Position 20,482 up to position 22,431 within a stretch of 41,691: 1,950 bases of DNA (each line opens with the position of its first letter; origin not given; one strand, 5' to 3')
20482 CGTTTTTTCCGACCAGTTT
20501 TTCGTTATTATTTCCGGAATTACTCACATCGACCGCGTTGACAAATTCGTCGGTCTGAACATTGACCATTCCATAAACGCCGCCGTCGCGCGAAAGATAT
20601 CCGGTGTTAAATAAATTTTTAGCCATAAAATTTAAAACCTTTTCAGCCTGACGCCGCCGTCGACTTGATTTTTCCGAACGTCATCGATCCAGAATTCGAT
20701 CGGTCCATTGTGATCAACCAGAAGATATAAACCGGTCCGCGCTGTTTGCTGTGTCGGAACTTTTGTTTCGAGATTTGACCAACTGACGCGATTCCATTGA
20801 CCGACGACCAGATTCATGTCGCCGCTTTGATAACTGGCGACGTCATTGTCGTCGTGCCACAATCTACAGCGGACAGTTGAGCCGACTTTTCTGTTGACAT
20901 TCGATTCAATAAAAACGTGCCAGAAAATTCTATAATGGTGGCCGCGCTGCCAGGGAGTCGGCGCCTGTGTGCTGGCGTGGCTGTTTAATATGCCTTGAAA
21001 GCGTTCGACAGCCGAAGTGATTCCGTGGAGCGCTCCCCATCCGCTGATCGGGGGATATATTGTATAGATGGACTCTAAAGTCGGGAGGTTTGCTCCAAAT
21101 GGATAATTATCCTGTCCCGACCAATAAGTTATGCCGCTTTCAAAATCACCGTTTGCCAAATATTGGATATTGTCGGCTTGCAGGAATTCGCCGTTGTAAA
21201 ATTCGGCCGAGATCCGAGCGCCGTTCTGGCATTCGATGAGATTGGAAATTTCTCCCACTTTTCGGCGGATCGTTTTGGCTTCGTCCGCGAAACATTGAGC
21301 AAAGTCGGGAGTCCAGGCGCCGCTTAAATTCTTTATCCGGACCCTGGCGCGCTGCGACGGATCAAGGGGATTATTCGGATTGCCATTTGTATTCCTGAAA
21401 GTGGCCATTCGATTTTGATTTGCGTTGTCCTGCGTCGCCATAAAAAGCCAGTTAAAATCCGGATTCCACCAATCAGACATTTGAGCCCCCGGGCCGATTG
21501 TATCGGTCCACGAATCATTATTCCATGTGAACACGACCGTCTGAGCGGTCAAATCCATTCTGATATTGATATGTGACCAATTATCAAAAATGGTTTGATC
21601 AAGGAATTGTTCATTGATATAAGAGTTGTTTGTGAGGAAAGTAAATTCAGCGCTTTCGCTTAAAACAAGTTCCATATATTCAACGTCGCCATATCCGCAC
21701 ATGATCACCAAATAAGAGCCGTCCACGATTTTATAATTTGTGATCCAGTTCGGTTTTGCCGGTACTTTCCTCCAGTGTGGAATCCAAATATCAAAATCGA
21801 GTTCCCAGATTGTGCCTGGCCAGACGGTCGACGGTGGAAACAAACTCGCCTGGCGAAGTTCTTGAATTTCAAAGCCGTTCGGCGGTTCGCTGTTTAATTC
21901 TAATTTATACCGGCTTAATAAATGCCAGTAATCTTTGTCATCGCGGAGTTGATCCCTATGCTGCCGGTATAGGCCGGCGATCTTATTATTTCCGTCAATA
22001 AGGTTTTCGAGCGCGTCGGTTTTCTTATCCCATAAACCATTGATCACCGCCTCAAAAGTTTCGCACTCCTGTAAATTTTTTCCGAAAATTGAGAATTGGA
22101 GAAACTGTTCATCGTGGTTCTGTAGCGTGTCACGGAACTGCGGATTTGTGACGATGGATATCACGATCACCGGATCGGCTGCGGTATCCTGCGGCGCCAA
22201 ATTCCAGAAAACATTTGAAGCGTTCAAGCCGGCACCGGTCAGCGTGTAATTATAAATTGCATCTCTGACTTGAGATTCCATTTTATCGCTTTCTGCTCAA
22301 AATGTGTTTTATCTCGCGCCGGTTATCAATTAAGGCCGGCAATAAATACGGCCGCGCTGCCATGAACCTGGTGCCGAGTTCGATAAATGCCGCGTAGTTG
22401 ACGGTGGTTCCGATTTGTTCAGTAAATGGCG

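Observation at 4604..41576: Perfect 18-mer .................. dispersed at module boundaries, always in the sense of the downstream genes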

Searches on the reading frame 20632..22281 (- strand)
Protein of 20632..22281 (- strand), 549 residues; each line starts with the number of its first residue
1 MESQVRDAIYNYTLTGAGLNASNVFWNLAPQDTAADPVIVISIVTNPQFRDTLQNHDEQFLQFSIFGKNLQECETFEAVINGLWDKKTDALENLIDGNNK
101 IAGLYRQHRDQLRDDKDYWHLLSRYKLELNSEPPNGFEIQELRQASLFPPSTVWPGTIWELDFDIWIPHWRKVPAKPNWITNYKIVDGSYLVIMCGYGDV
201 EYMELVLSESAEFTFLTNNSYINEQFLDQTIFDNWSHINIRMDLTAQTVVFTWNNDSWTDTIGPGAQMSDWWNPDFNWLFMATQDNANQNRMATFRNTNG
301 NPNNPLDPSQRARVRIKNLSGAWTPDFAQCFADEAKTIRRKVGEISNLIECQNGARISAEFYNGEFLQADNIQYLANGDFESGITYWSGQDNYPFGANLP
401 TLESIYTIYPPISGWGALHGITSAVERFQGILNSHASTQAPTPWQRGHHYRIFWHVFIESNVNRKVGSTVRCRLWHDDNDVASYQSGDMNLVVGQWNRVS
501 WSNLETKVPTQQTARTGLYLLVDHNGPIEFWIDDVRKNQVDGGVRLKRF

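Call 5: search_protein_families(library=pfam, proteins=[window:20632-22281:-], max_evalue=0.01)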
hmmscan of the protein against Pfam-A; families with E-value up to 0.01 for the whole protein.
window:20632-22281:- (549 aa): 0 families

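Call 6: search_protein_families(library=phrogs, proteins=[window:20632-22281:-], max_evalue=0.001)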
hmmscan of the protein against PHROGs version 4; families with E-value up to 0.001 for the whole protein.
window:20632-22281:- (549 aa): 0 families

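Call 25: find_related_loci(query=window:20632-22281:-, collection=viral_contigs, flank=10000)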
Query window:20632-22281:- (549 aa) in viral_contigs; peptide patterns used: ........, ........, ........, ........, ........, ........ (x = any residue, [..] = any of these).
1 stretches matched a pattern, but none encodes a relative of the query by tblastn (E <= 1e-3).
